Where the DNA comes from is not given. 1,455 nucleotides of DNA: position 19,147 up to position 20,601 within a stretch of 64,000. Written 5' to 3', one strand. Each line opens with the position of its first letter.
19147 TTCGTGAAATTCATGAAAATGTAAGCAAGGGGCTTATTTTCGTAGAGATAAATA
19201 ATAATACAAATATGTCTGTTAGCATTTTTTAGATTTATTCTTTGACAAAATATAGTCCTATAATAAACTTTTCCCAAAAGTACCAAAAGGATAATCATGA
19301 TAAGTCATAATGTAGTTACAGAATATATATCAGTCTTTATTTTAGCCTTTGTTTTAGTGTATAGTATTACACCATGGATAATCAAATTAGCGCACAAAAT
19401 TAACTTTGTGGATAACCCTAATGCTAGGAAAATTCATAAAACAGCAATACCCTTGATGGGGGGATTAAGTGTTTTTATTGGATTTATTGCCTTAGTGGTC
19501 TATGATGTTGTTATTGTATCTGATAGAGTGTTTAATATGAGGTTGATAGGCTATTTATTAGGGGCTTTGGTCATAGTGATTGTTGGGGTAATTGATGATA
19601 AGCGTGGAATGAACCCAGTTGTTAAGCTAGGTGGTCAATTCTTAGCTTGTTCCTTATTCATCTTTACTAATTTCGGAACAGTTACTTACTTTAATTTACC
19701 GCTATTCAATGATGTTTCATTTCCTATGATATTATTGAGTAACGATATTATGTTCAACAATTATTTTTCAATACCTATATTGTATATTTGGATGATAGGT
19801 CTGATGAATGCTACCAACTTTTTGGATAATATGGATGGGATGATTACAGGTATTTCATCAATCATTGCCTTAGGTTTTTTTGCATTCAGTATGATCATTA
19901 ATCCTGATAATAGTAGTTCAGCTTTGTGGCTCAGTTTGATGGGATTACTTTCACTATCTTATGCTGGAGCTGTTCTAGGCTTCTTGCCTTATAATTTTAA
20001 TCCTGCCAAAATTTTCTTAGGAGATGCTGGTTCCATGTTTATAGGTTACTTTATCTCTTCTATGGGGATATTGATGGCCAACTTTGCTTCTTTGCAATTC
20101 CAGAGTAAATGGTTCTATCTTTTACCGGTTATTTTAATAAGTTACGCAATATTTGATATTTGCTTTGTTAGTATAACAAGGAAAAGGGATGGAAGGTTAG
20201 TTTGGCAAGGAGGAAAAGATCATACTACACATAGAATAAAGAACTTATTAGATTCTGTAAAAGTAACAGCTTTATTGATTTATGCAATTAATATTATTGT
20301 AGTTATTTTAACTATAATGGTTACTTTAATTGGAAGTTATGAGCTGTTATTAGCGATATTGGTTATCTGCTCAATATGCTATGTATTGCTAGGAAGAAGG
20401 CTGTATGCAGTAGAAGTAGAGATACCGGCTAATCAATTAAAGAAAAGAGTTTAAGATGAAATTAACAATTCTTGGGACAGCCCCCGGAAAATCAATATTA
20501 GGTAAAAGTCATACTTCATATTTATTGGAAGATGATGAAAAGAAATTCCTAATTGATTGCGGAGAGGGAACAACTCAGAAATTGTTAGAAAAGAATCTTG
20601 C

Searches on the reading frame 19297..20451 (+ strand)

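Call 73: search_protein_families(library=pfam, proteins=[window:19297-20451:+], max_evalue=0.00001)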
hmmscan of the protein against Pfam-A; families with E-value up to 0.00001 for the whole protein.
window:19297-20451:+ (385 aa): 1 family
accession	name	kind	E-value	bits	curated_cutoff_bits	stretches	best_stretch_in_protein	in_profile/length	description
PF00953.26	Glycos_transf_4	-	2.4e-30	106.1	27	1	84-260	2-159/160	Glycosyl transferase family 4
